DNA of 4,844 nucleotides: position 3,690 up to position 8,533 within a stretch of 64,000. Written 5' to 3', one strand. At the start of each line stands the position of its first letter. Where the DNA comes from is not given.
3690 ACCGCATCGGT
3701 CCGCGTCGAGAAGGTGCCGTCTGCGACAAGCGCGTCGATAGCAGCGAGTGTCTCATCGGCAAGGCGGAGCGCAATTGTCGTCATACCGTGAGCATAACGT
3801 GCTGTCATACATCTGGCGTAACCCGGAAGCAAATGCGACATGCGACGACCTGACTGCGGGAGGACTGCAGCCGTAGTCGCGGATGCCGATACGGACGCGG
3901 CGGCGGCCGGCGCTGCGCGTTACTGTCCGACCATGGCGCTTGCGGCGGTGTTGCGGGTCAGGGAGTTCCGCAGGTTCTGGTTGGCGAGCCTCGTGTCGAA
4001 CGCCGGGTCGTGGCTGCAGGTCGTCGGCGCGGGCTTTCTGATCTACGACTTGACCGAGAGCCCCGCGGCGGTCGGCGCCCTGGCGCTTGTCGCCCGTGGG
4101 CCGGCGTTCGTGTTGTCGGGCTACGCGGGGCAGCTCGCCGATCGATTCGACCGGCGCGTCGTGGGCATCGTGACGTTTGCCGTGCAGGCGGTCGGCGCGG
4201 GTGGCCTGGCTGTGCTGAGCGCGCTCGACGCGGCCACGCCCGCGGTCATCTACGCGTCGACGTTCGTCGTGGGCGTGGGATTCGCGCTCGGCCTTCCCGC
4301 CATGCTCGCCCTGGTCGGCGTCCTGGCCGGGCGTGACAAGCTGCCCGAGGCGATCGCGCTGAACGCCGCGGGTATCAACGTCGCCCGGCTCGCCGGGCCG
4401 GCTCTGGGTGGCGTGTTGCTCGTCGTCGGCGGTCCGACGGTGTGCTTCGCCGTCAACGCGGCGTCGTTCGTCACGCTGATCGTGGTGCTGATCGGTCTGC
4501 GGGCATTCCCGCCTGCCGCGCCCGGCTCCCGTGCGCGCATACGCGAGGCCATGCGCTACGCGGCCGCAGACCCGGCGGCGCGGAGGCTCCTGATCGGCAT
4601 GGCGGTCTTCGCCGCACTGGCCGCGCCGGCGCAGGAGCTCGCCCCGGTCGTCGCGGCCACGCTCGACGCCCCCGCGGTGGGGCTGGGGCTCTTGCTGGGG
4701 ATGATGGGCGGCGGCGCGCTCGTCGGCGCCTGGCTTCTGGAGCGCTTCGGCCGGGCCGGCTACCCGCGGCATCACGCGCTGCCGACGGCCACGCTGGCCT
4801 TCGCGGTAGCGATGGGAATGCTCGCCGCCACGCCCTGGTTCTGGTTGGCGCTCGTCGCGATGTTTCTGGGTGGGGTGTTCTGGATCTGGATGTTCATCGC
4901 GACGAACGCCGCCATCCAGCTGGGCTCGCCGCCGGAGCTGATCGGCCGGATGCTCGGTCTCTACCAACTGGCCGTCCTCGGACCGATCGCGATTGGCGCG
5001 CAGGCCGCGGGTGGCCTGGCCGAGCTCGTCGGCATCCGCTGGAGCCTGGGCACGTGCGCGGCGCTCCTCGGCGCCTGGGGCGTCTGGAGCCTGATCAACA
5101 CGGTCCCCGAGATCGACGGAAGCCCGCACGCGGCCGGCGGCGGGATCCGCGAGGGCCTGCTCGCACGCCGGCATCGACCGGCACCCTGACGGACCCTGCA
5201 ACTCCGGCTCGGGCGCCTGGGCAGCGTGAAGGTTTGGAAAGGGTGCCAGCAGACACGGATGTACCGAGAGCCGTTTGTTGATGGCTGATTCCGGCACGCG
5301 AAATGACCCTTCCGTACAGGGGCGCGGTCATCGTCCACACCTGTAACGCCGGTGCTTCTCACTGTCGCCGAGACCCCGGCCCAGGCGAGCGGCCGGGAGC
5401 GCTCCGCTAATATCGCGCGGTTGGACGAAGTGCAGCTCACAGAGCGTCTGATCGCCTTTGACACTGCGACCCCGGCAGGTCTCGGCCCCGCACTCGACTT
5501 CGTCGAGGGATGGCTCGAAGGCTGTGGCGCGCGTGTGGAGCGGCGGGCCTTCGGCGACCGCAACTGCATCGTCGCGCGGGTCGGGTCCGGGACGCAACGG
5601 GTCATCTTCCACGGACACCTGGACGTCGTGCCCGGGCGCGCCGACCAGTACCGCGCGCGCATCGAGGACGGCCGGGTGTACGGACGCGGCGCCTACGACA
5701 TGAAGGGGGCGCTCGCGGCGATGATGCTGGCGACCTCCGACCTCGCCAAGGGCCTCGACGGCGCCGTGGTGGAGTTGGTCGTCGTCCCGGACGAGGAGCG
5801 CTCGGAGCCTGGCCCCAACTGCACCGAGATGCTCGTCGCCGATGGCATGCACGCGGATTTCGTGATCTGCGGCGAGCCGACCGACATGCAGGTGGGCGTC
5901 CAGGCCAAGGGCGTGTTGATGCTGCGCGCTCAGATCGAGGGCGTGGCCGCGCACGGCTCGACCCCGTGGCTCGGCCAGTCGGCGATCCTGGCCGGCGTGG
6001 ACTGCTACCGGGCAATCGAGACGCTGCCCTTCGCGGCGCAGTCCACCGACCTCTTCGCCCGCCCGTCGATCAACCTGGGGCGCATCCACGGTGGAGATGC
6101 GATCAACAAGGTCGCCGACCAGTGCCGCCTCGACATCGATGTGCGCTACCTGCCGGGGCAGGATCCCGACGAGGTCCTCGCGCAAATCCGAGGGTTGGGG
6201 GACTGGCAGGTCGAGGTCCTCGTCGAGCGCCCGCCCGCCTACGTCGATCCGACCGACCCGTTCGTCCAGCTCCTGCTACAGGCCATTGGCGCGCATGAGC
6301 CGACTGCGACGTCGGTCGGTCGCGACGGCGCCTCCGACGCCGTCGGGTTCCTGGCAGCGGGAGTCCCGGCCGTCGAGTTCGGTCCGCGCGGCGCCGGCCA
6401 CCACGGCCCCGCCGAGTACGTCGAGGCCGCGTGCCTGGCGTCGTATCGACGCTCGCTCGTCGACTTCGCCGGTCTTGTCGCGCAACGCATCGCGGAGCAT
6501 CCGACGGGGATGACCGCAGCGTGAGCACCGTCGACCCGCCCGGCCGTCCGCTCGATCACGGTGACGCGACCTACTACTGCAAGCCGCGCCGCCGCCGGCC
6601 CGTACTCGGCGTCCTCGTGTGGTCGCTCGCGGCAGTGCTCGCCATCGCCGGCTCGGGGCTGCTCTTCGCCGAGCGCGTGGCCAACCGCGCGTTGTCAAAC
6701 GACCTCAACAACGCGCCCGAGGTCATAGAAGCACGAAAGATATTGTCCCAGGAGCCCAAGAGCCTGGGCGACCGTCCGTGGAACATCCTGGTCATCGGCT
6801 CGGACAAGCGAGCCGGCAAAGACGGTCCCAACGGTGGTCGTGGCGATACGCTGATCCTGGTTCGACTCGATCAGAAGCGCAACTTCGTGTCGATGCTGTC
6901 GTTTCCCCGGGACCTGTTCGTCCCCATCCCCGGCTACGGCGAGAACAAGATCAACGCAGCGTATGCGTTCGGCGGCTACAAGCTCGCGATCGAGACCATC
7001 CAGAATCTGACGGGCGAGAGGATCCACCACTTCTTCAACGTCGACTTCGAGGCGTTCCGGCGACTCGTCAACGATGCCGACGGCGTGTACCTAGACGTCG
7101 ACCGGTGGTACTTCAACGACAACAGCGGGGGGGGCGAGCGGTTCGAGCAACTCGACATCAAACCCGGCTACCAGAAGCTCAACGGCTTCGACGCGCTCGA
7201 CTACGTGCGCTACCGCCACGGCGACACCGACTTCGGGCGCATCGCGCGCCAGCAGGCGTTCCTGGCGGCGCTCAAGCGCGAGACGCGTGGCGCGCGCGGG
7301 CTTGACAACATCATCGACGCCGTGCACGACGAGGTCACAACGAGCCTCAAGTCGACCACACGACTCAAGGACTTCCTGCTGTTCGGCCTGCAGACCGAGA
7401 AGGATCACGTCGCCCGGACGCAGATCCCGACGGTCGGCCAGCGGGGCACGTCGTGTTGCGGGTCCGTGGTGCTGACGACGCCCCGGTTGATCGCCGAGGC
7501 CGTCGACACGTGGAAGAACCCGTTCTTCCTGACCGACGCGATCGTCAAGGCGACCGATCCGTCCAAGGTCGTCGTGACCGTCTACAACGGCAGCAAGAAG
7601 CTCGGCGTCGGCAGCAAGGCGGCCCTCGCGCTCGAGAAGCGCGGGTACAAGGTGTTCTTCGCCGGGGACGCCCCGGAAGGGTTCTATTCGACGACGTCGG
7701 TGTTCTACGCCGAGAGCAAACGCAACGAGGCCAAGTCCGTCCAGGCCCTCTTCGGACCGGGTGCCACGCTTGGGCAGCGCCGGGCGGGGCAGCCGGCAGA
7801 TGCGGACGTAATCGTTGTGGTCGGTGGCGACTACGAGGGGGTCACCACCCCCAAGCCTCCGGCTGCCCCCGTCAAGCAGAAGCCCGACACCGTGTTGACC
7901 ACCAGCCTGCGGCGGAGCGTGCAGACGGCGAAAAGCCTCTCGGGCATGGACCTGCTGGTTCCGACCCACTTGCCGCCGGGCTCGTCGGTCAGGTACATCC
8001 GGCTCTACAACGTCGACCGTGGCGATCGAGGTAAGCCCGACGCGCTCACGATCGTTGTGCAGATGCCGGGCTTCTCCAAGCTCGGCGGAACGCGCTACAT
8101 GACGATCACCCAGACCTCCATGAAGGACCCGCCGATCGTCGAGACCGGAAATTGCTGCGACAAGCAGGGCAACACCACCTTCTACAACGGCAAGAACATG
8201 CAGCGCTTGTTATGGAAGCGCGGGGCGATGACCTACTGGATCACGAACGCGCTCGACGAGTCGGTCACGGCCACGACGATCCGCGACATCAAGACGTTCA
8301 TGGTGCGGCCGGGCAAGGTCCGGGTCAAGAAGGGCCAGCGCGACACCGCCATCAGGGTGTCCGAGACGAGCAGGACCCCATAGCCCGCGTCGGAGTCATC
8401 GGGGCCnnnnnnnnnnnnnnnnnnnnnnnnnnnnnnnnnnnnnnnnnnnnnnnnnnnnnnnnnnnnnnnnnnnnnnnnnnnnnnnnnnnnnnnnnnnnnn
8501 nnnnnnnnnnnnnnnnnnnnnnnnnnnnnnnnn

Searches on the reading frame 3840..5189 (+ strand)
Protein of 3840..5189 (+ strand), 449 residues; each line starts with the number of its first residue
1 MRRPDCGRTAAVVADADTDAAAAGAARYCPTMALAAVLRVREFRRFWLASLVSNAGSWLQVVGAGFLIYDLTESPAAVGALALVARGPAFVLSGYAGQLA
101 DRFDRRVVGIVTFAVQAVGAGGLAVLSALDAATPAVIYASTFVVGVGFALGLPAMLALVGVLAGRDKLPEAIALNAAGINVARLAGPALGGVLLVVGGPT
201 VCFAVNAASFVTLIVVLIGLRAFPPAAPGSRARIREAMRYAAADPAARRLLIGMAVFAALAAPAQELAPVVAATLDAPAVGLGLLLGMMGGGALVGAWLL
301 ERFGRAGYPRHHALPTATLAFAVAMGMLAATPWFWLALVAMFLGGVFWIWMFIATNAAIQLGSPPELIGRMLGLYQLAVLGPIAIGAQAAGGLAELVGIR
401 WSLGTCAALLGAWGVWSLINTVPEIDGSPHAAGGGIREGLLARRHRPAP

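Call 23: search_protein_families(library=pfam, proteins=[window:3840-5189:+], max_evalue=0.00001)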
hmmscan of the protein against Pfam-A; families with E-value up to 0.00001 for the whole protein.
window:3840-5189:+ (449 aa): 2 families
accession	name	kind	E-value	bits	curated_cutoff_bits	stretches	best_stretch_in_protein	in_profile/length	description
PF05977.19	MFS_3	-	6.6e-64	216.7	27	1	36-427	5-400/524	Transmembrane secretion effector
PF07690.21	MFS_1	-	3.9e-30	105.4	33.4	2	47-386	2-346/347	Major Facilitator Superfamily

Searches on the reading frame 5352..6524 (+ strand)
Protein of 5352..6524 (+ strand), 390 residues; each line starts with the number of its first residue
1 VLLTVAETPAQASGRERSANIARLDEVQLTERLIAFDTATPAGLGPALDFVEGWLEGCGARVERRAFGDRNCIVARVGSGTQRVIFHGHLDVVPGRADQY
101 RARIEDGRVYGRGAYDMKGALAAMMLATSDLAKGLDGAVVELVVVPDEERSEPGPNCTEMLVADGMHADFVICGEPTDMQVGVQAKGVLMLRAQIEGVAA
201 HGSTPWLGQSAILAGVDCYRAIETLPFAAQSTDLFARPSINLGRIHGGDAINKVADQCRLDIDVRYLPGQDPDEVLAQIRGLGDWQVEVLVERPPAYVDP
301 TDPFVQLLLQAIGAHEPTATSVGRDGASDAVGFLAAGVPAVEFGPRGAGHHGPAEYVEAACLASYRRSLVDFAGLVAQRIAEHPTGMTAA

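Call 23: search_protein_families(library=pfam, proteins=[window:5352-6524:+], max_evalue=0.00001)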
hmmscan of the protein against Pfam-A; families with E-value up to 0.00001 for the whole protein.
window:5352-6524:+ (390 aa): 2 families
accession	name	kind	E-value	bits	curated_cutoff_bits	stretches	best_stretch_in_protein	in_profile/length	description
PF01546.33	Peptidase_M20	-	3.6e-28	99.3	24.6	1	85-371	1-202/206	Peptidase family M20/M25/M40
PF07687.19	M20_dimer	-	7e-18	65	21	1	185-280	3-96/107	Peptidase dimerisation domain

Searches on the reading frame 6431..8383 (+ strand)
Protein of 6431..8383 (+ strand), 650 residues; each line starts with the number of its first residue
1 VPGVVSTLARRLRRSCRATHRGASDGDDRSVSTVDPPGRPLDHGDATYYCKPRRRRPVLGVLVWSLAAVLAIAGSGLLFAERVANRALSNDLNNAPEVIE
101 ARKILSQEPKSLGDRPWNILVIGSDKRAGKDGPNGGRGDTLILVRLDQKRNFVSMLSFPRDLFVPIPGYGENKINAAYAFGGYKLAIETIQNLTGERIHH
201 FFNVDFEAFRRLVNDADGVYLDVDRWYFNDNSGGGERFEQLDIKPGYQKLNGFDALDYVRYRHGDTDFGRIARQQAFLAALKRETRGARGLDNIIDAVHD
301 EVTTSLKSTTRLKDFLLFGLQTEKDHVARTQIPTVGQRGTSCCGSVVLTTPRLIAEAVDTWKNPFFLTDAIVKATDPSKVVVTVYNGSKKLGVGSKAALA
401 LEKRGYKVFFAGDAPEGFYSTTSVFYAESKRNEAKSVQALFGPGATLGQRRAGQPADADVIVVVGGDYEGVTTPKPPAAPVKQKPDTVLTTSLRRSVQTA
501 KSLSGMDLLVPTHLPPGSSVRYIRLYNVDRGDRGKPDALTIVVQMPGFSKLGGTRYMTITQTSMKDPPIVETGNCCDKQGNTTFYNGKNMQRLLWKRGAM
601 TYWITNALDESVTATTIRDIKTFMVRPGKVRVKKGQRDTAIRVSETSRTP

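Call 23: search_protein_families(library=pfam, proteins=[window:6431-8383:+], max_evalue=0.00001)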
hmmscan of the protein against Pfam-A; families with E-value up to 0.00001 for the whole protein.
window:6431-8383:+ (650 aa): 2 families
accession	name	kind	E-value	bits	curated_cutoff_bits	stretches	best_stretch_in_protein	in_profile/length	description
PF03816.19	LytR_cpsA_psr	-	4.1e-39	134.6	24.6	1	137-284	1-147/150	LytR_cpsA_psr family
PF13399.11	LytR_C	-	2.4e-12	48.1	22.2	1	380-468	2-86/86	LytR cell envelope-related transcriptional attenuator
